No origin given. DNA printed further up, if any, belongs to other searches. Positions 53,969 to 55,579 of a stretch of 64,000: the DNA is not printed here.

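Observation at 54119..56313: DUF4238 gene translationally coupled to a 436-aa unknown protein: a possible two-gene defence module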

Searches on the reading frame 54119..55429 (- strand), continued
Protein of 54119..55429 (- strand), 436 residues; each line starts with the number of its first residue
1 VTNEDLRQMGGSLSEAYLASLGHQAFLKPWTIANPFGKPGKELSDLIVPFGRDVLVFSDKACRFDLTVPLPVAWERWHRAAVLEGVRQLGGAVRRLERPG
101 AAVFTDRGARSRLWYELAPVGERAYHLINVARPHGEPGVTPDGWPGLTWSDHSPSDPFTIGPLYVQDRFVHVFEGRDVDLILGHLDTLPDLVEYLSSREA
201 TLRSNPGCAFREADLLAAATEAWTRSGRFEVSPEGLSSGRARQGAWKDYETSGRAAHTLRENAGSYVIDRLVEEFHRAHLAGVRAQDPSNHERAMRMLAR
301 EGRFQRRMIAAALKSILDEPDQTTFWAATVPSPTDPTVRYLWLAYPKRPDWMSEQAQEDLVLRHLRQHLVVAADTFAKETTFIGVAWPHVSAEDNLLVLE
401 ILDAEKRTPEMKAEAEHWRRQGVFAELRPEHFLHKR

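Call 59: get_annotated_region(hit=H2, flank=5000)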
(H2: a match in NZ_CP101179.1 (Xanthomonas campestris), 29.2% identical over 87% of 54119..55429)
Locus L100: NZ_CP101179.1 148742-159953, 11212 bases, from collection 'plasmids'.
description: Xanthomonas campestris pv. campestris strain CN13 plasmid unnamed, complete sequence
organism: Xanthomonas campestris (NCBI taxid 340)
taxonomy: Bacteria; Pseudomonadota; Gammaproteobacteria; Lysobacterales; Lysobacteraceae; Xanthomonas; Xanthomonas campestris
host: -; source: -; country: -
typing (MOB-suite, as given by PLSDB): conjugative; relaxase MOBP; mating-pair formation MPF_I
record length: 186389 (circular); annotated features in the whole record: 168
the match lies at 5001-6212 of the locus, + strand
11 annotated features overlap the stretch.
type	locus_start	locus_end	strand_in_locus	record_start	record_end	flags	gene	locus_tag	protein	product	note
CDS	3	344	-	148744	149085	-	-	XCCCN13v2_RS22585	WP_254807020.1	hypothetical protein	-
CDS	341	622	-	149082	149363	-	-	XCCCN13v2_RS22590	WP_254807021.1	hypothetical protein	-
CDS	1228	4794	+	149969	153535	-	-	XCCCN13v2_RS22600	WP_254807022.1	hypothetical protein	-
CDS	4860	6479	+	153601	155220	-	-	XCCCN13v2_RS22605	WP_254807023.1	hypothetical protein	-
CDS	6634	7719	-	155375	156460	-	-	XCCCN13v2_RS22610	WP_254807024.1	site-specific integrase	GO:0015074 - DNA integration [Evidence IEA]; GO:0006310 - DNA recombination [Evidence IEA]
CDS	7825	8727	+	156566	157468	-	-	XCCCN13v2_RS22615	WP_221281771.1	DNA-binding protein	-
CDS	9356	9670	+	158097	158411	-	-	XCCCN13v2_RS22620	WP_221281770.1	hypothetical protein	-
CDS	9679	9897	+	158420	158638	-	-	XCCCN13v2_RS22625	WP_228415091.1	hypothetical protein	-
CDS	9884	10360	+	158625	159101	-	-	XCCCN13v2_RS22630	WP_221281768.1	hypothetical protein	-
CDS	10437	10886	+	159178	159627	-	-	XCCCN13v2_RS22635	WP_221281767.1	hypothetical protein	-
CDS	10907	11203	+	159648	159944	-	-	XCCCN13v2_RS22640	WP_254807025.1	hypothetical protein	-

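Call 76: search_dna_similar(query=L097:2526-3500:+, collection=plasmids, mode=protein, max_rows=15)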
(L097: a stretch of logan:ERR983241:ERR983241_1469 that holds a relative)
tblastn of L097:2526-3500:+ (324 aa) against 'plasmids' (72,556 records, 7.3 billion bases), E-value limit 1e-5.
Records with a match: 36; places in all: 37; records where one place covers at least 80% of the query: 32.
Best place of each record, by identity: <60% 36.
By first word of the organism name: Leptospira 15; Rhizobium 2; Pseudomonas 2; Deinococcus 2; Moraxella 2; Escherichia 2; Leisingera 1; Methylobacter 1; Roseomonas 1; Bacillus 1; and 7 more.
By predicted mobility (MOB-suite, as given by PLSDB): non-mobilizable 26; conjugative 6; mobilizable 4.
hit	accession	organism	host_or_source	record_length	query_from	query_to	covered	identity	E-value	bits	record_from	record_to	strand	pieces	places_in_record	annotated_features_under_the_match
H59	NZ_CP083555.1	Leisingera sp. S132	-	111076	1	321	99%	59.6%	8e-124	397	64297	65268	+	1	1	DUF4917 family protein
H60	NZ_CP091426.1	Methylobacter sp. YRD-M1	isolate,wetland soil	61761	1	321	99%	33.8%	2e-43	166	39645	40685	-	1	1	DUF4917 family protein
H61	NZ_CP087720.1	Roseomonas sp. OT10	single cell,human skin swab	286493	3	322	99%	33.8%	7e-37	147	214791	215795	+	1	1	DUF4917 family protein | recombinase family protein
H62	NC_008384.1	Rhizobium johnstonii 3841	-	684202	3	321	98%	31.8%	2e-33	137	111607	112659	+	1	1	DUF4917 family protein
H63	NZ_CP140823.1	Rhizobium johnstonii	Trifolium pratense,whole organism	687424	3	321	98%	31.8%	2e-33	137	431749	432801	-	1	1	DUF4917 family protein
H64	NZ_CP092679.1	Leptospira interrogans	Homo sapiens,blood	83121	3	322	99%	29.7%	6e-34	139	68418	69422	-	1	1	DUF4917 family protein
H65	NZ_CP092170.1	Leptospira interrogans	Homo sapiens,blood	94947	3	322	99%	29.7%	6e-34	139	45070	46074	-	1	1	DUF4917 family protein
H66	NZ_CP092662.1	Leptospira interrogans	Homo sapiens,blood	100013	3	322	99%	29.7%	6e-34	139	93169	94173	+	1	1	DUF4917 family protein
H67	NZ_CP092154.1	Leptospira interrogans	Homo sapiens,blood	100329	3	322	99%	29.7%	6e-34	139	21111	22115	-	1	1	DUF4917 family protein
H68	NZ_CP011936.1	Leptospira interrogans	Mus musculus,kidney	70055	3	322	99%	29.4%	4e-34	139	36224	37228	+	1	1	DUF4917 family protein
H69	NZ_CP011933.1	Leptospira interrogans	Mus musculus,kidney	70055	3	322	99%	29.4%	4e-34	139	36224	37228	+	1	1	DUF4917 family protein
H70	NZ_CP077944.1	Leptospira interrogans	Canis lupus familiaris,urine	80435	3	322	99%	29.4%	6e-34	139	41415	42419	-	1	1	DUF4917 family protein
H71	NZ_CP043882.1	Leptospira interrogans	Homo sapiens,cell culture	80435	3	322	99%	29.4%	6e-34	139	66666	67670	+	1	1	DUF4917 family protein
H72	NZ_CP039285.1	Leptospira interrogans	Homo sapiens,blood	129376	3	322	99%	29.4%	6e-34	139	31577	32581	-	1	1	DUF4917 family protein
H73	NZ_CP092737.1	Leptospira interrogans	Homo sapiens,blood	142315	3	322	99%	29.4%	6e-34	139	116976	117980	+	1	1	DUF4917 family protein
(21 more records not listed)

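Call 78: get_annotated_region(hit=H59, flank=6000)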
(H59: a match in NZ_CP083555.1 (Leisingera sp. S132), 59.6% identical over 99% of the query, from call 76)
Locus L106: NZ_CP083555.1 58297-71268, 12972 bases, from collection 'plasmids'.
description: Leisingera sp. S132 plasmid unnamed2, complete sequence
organism: Leisingera sp. S132 (NCBI taxid 2867016)
taxonomy: Bacteria; Pseudomonadota; Alphaproteobacteria; Rhodobacterales; Roseobacteraceae; Leisingera; Leisingera sp. S132
host: -; source: -; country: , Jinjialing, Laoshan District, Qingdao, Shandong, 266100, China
typing (MOB-suite, as given by PLSDB): mobilizable; replicon rep_cluster_392; relaxase MOBP
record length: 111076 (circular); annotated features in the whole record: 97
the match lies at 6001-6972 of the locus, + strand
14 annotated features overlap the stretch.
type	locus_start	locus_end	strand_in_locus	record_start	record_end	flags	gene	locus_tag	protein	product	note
CDS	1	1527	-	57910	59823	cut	-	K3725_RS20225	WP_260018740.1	type IV secretory system conjugative DNA transfer family protein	-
CDS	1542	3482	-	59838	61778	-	-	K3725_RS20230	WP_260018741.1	relaxase/mobilization nuclease domain-containing protein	-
CDS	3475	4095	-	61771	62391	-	-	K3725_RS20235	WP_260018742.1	helix-turn-helix domain-containing protein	-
CDS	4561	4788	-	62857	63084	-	-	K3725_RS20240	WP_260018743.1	hypothetical protein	-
CDS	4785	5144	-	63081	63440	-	-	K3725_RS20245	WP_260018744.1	DUF2958 domain-containing protein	-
CDS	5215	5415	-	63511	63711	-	-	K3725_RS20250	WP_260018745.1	hypothetical protein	-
CDS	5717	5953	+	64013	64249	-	-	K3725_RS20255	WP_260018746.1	hypothetical protein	-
CDS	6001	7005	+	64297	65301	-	-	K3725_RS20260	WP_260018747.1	DUF4917 family protein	-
CDS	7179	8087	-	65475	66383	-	-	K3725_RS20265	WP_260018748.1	zincin-like metallopeptidase domain-containing protein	-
CDS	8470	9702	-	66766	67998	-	-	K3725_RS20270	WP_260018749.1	type II toxin-antitoxin system HipA family toxin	-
CDS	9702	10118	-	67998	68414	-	-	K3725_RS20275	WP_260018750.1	helix-turn-helix transcriptional regulator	-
CDS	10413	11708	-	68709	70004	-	repC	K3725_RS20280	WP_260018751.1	plasmid replication protein RepC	-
CDS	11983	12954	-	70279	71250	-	repB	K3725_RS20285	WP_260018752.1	plasmid partitioning protein RepB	-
CDS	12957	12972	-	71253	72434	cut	repA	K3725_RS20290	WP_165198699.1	plasmid partitioning protein RepA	-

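Call 79: get_annotated_region(hit=H60, flank=4000)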
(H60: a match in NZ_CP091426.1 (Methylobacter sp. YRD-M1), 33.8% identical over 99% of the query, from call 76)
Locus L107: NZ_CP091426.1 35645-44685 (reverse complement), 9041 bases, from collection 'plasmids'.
description: Methylobacter sp. YRD-M1 plasmid unnamed2, complete sequence
organism: Methylobacter sp. YRD-M1 (NCBI taxid 2911520)
taxonomy: Bacteria; Pseudomonadota; Gammaproteobacteria; Methylococcales; Methylococcaceae; Methylobacter; Methylobacter sp. YRD-M1
host: -; source: isolate,wetland soil; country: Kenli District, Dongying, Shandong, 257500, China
typing (MOB-suite, as given by PLSDB): non-mobilizable
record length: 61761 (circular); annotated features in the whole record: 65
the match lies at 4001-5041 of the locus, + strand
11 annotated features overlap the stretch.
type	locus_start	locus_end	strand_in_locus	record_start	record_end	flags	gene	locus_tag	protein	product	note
CDS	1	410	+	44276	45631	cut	-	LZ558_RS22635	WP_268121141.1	restriction endonuclease subunit S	-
CDS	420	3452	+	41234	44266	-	-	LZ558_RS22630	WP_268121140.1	type I restriction endonuclease subunit R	-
CDS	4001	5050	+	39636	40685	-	-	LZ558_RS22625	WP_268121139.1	DUF4917 family protein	-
CDS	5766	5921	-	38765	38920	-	-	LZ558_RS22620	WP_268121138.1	hypothetical protein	-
CDS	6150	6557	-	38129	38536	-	merR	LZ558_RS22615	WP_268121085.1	Hg(II)-responsive transcriptional regulator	-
CDS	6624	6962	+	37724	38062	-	-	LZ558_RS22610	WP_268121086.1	mercuric transporter MerT family protein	-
CDS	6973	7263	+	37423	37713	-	merP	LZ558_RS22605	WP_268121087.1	mercury resistance system periplasmic binding protein MerP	-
CDS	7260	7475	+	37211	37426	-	-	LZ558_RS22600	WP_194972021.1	GDCCVxC domain-containing (seleno)protein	-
CDS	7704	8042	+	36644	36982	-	-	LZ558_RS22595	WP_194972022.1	hypothetical protein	-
CDS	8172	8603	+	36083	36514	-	-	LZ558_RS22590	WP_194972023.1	hypothetical protein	-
CDS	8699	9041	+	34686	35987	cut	-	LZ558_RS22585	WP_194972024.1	TolC family protein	GO:0055085 - transmembrane transport [Evidence IEA]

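Call 80: get_annotated_region(hit=H61, flank=4000)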
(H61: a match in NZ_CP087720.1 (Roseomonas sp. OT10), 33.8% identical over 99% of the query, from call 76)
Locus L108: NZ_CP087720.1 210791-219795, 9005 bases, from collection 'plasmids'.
description: Roseomonas sp. OT10 plasmid pOT10-1, complete sequence
organism: Roseomonas sp. OT10 (NCBI taxid 2897332)
taxonomy: Bacteria; Pseudomonadota; Alphaproteobacteria; Rhodospirillales; Acetobacteraceae; Roseomonas; Roseomonas sp. OT10
host: -; source: single cell,human skin swab; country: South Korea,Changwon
typing (MOB-suite, as given by PLSDB): non-mobilizable
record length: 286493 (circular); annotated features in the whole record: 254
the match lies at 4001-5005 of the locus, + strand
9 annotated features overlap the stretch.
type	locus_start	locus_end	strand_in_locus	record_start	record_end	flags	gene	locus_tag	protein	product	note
CDS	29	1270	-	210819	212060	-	-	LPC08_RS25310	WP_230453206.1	hypothetical protein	-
CDS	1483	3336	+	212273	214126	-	-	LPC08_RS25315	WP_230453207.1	ATP-binding protein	-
CDS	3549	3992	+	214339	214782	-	-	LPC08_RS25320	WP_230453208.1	hypothetical protein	-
CDS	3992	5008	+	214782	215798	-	-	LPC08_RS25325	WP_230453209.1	DUF4917 family protein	-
CDS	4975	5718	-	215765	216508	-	-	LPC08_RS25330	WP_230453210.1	recombinase family protein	GO:0006310 - DNA recombination [Evidence IEA]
CDS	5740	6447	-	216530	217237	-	-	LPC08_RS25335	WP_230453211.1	IS5 family transposase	-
CDS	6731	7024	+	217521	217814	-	-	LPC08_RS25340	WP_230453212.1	hypothetical protein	-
CDS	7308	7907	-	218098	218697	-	-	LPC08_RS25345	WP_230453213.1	hypothetical protein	-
CDS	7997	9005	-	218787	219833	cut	-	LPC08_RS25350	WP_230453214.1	DNA cytosine methyltransferase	GO:0006304 - DNA modification [Evidence IEA]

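Call 86: find_related_loci(query=A2, collection=viral_contigs, flank=5000)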
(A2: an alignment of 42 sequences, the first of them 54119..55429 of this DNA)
Query A2 (436 aa) in viral_contigs; peptide patterns used: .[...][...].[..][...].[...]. (x = any residue, [..] = any of these).
29 stretches matched a pattern; 6 encode a relative of the query (tblastn E <= 1e-3); 6 distinct loci.
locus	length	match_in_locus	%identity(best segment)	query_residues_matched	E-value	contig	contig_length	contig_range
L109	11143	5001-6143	32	10-368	2e-41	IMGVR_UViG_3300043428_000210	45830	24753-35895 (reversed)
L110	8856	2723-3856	31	7-370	9e-37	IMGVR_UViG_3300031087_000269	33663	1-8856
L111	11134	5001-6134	30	7-370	2e-35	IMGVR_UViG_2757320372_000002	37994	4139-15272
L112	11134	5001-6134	29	7-370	6e-35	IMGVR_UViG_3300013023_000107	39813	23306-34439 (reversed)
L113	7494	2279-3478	25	14-386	5e-29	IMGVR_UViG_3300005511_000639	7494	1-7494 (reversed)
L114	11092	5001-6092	28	6-347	1e-32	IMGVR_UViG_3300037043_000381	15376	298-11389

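Call 89: search_protein_families(library=padloc, proteins=[P0043, P0044, P0046, P0048, P0055, L098:5001-6476:+, L037:2135-3601:+, L089:4205-5677:+, L099:4980-6302:+, L100:4860-6479:+], max_evalue=0.01)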
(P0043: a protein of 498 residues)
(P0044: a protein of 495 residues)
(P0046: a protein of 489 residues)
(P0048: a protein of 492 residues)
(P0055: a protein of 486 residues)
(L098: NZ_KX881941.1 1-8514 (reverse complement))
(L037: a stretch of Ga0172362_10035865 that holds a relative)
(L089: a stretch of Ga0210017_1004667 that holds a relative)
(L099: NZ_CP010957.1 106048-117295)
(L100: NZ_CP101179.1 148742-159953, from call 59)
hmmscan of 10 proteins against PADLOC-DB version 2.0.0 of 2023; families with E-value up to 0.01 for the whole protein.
P0043 (498 aa): 6 families
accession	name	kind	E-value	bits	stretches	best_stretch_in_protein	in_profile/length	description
PDLC00871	E2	-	7.7e-05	20.5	1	473-496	166-189/241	E2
PDLC00865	E2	-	0.0002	18.8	1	442-496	136-189/219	E2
PDLC00872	E2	-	0.00022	18.8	1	471-495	162-186/216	E2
PDLC00833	E1-E2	-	0.00037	18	1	471-495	166-190/222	E1-E2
PDLC00870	E2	-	0.0039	15.2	1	480-496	174-190/223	E2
PDLC04917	PDC-S12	-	0.0082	14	0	477-494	198-215/218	-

P0044 (495 aa): 4 families
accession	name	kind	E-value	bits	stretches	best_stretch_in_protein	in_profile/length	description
PDLC04917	PDC-S12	-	3e-07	28.5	1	460-486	190-216/218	-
PDLC00833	E1-E2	-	1.8e-05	22.4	1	464-486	168-190/222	E1-E2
PDLC00865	E2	-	0.00032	18.2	1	466-487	168-189/219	E2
PDLC00872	E2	-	0.0012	16.3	1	467-486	167-186/216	E2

P0046 (489 aa): 4 families
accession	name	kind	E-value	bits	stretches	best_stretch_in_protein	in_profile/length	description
PDLC04917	PDC-S12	-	9.5e-09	33.5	1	462-487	193-218/218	-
PDLC00833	E1-E2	-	1e-05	23.1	1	464-487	169-192/222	E1-E2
PDLC00872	E2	-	0.0002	18.9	1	466-487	167-188/216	E2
PDLC00865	E2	-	0.00039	17.9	1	466-487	169-190/219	E2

P0048 (492 aa): 4 families
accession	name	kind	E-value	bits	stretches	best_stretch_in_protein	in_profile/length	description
PDLC00872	E2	-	0.00029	18.4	1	472-490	168-186/216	E2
PDLC00865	E2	-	0.0011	16.5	1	471-492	169-190/219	E2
PDLC04917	PDC-S12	-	0.0019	16.1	1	452-490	178-216/218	-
PDLC00833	E1-E2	-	0.0023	15.5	1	472-491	172-191/222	E1-E2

P0055 (486 aa): 0 families

L098:5001-6476:+ (491 aa): 7 families
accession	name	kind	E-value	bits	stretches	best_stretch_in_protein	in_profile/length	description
PDLC04917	PDC-S12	-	3.2e-06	25.2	1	441-487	174-216/218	-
PDLC00865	E2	-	1.1e-05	22.9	1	454-489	156-190/219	E2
PDLC00871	E2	-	1.2e-05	23.1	1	459-489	161-190/241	E2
PDLC00833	E1-E2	-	1.4e-05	22.7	1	462-488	165-191/222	E1-E2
PDLC00872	E2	-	1.6e-05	22.5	1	463-488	162-187/216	E2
PDLC00870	E2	-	0.0021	16.1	1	464-488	167-190/223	E2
PDLC00861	E2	-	0.0042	14.6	0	468-489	175-196/232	E2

L037:2135-3601:+ (488 aa): 5 families
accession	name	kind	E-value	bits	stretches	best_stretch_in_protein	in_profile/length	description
PDLC04917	PDC-S12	-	1.2e-06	26.6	1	458-485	189-216/218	-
PDLC00833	E1-E2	-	3.8e-06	24.5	1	466-485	171-190/222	E1-E2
PDLC00865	E2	-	2.6e-05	21.7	1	466-486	169-189/219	E2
PDLC00872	E2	-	9.6e-05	19.9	1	466-485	167-186/216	E2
PDLC00871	E2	-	0.00092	17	1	467-486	171-189/241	E2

L089:4205-5677:+ (490 aa): 5 families
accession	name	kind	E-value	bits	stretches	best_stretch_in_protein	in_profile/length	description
PDLC04917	PDC-S12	-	7.7e-06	23.9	1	456-485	188-215/218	-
PDLC00833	E1-E2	-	3.1e-05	21.5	1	466-486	170-190/222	E1-E2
PDLC00865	E2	-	0.00015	19.3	1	467-487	169-189/219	E2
PDLC00872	E2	-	0.00032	18.3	1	467-486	167-186/216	E2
PDLC00871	E2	-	0.0032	15.2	1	469-487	172-189/241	E2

L099:4980-6302:+ (440 aa): 0 families

L100:4860-6479:+ (539 aa): 0 families

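Call 99: search_dna_similar(query=window:54119-55429:-, collection=phages, mode=protein, max_rows=10, max_evalue=0.001)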
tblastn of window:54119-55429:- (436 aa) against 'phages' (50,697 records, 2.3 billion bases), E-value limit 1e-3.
No match.

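Call 102: search_protein_families(library=pfam, proteins=[L099:6375-9605:+, L100:1228-4794:+, L099:4540-5007:+], max_evalue=0.001)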
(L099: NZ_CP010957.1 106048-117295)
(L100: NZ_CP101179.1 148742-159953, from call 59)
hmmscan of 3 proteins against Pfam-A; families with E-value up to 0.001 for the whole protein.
L099:6375-9605:+ (1076 aa): 0 families

L100:1228-4794:+ (1188 aa): 0 families

L099:4540-5007:+ (155 aa): 0 families
